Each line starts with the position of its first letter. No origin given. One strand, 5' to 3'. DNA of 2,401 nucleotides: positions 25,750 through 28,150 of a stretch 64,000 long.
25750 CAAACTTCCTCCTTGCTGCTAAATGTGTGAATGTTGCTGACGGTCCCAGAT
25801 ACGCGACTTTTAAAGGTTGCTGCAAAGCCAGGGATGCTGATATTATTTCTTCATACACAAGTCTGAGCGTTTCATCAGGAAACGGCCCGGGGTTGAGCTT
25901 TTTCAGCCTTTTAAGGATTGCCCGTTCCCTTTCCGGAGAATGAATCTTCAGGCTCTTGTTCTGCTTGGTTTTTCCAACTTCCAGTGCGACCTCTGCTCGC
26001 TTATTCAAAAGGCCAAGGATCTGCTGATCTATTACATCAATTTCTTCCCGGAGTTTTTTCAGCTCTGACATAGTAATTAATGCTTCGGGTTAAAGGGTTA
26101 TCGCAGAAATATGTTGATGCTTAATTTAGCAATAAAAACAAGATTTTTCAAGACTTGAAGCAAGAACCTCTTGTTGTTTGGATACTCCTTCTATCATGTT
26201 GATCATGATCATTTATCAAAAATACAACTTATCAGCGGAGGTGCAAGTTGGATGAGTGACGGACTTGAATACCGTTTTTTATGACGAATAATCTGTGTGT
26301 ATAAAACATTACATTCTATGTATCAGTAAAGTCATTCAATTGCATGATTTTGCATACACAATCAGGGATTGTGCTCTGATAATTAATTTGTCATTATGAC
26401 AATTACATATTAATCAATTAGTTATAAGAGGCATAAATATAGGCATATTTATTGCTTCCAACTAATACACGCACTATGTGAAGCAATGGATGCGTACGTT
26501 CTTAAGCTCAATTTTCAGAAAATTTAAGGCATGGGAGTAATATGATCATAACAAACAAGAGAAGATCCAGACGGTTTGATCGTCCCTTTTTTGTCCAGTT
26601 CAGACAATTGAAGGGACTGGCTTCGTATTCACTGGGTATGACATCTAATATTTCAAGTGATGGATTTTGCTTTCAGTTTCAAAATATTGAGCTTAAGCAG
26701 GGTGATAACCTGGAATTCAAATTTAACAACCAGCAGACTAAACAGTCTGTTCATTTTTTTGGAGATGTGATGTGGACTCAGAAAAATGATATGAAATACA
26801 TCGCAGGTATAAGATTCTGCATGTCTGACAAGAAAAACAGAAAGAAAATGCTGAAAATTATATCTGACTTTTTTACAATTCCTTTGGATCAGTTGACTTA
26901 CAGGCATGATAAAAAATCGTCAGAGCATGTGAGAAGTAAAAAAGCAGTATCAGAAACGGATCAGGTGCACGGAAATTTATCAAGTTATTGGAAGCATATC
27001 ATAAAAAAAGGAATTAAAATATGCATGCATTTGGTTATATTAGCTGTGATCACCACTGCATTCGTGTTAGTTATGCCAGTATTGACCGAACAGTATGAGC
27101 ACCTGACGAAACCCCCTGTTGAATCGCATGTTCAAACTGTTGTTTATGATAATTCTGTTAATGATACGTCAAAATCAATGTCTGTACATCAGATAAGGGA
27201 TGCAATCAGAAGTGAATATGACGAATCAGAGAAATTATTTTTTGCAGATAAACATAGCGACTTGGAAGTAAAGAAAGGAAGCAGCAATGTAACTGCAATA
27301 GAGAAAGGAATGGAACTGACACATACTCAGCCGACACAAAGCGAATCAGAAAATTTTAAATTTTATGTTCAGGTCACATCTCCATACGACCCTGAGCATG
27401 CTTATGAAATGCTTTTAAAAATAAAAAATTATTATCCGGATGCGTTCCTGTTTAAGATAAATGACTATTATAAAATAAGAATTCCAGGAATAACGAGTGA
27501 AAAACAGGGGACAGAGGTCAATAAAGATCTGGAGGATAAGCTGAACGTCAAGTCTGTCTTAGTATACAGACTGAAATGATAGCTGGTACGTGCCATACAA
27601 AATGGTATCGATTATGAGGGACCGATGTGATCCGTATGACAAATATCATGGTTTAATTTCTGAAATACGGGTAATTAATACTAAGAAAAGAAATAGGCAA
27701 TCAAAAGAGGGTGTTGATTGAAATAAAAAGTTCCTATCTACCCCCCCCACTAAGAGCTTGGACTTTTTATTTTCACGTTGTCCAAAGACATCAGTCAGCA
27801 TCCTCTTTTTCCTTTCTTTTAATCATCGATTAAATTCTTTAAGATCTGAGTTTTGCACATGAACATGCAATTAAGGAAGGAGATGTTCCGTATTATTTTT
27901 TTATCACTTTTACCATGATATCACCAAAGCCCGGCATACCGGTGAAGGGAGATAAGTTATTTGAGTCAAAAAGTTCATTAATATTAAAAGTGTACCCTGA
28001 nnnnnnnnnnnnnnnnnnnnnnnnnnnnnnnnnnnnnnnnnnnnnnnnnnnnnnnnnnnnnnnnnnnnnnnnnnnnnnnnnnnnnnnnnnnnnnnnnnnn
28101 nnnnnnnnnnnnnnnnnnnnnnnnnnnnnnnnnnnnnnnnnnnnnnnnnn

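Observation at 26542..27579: PilZ-TM-SPOR fusion protein: c-di-GMP receptor potentially targeted to septal peptidoglycan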

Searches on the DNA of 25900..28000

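Call 47: search_rna_families(source=window, start=25900, end=28000, threshold=evalue, max_evalue=1)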
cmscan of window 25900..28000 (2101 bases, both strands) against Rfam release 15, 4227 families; matches with E-value up to 1: 2.
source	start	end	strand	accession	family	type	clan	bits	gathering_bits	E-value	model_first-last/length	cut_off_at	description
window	26748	26864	+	RF02916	atpB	Cis-reg;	-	18.1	37.4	0.39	1-128/128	no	atpB RNA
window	26634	26761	+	RF01052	Arthropod_7SK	Gene;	CL00013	13.3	44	0.68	1-351/351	no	Arthropod 7SK RNA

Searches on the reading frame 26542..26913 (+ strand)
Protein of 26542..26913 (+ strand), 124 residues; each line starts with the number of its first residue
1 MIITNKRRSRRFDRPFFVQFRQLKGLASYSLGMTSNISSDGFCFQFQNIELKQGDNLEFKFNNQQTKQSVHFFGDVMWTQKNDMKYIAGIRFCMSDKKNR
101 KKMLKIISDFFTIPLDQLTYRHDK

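Call 74: search_solved_structures(query=window:26542-26913:+, max_evalue=1, show_alignments=3)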
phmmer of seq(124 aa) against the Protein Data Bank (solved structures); distinct sequences matched with E-value up to 1: 2.
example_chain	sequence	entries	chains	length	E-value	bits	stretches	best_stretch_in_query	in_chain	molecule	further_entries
4zch_A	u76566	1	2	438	0.073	16.6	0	35-82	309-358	Tumor necrosis factor ligand superfamily member 13,Tumor necrosis factor ligand superfamil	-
6m5y_A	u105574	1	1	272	0.089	16.3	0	38-73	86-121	Galectin-1,Galectin-1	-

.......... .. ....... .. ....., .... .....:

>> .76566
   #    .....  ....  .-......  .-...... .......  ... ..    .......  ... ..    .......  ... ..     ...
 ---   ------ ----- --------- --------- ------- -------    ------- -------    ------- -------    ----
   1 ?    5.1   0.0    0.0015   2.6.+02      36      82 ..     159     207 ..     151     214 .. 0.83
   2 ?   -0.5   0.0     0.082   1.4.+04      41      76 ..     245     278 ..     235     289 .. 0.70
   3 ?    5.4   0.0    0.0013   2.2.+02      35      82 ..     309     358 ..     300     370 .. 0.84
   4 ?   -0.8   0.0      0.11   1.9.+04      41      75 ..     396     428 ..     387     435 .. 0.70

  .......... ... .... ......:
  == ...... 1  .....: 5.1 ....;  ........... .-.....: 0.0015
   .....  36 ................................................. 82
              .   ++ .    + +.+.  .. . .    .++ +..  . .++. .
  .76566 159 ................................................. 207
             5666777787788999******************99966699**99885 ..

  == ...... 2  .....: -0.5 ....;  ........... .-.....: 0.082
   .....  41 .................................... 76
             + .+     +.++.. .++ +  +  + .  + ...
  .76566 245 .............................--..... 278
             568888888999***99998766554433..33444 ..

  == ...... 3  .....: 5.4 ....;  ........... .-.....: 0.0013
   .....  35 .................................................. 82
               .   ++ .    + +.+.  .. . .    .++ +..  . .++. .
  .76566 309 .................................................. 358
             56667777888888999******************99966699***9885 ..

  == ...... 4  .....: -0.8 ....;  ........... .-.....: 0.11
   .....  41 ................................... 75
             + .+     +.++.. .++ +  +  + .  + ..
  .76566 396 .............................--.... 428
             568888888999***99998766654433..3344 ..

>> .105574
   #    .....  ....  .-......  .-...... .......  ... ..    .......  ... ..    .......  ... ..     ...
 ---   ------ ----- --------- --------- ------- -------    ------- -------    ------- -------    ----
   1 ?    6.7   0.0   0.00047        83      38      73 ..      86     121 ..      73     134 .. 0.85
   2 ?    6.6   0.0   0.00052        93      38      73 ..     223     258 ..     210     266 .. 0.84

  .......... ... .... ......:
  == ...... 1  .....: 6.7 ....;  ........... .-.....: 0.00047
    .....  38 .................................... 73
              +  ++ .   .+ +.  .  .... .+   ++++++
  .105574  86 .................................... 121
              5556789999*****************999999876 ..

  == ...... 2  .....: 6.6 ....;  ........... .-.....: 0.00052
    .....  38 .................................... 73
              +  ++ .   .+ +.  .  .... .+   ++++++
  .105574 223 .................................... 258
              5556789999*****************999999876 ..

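Call 78: search_solved_structures(query=A5, max_evalue=1, show_alignments=3)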
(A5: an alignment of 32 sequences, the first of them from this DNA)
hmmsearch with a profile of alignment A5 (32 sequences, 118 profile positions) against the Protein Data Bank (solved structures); distinct sequences matched with E-value up to 1: 7.
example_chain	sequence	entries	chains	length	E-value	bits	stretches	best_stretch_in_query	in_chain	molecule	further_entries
7dma_B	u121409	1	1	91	0.0086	19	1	63-118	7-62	Flagellar motor switch protein FliM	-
7dm9_A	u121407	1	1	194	0.022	17.7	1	63-118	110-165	Flagellar motor switch protein FliM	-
5vx6_A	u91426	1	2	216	0.061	16.3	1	4-75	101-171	Uncharacterized protein YpfA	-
4iqh_A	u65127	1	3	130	0.23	14.4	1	5-68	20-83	Dysferlin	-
28jw_C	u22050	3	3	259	0.45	13.5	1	11-60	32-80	Large ribosomal subunit protein uL3c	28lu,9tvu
21gi_A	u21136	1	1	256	0.81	12.7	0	43-79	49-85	A designed protein Three-twist Knot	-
5by3_A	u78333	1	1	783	0.86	12.6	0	36-67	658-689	BtGH115A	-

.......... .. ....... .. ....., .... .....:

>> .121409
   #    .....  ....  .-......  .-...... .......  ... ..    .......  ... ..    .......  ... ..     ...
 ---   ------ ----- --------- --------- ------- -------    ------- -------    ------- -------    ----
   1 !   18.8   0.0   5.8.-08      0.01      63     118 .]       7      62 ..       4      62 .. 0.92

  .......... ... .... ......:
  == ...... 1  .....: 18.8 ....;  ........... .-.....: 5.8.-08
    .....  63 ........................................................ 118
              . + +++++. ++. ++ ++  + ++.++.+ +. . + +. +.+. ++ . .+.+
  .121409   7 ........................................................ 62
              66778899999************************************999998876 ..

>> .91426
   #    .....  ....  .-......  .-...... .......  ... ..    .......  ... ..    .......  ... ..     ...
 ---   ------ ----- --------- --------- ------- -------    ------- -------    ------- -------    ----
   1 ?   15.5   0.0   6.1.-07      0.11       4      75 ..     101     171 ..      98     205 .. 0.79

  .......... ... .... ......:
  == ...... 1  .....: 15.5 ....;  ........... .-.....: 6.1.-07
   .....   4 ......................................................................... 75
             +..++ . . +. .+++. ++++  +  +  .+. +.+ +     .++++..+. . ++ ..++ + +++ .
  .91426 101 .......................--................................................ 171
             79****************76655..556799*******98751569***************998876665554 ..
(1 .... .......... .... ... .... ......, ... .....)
